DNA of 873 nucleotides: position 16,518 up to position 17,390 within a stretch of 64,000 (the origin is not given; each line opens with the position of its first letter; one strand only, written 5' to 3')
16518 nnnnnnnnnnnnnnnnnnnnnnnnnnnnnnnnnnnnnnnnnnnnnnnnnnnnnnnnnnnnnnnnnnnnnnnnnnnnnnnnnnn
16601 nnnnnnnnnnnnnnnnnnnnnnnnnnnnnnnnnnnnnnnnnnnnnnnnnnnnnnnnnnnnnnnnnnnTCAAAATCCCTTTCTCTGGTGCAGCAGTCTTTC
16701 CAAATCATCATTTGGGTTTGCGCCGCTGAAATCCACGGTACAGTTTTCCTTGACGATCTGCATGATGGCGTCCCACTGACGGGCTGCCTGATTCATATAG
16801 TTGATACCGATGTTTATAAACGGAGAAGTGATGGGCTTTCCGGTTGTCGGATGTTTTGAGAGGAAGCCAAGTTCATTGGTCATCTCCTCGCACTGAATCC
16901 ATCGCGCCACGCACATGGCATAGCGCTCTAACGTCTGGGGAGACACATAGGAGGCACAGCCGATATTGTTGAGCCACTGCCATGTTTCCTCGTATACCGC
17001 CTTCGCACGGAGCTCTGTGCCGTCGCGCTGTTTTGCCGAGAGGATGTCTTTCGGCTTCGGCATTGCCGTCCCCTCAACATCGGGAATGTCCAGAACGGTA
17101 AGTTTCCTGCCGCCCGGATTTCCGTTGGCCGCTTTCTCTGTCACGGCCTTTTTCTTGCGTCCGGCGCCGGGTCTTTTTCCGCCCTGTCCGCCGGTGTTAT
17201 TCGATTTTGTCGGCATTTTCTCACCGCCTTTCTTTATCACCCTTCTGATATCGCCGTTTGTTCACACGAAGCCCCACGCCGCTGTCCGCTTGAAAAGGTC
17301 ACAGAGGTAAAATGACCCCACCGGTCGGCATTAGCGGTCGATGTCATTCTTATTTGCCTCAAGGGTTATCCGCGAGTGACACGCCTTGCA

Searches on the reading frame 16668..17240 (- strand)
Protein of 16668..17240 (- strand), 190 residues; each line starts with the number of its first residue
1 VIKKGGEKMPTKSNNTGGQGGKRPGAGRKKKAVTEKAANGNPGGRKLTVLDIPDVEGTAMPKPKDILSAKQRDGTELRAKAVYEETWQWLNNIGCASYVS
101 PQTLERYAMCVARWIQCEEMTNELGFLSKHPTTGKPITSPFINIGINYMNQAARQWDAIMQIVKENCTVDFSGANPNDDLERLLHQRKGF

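Call 53: search_protein_families(library=pfam, proteins=[window:16668-17240:-], max_evalue=0.001)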
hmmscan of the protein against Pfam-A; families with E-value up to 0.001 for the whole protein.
window:16668-17240:- (190 aa): 1 family
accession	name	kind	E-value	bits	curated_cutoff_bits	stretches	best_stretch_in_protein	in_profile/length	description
PF05119.17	Terminase_4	-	8.8e-06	26.5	24.7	1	79-153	1-75/98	Phage terminase, small subunit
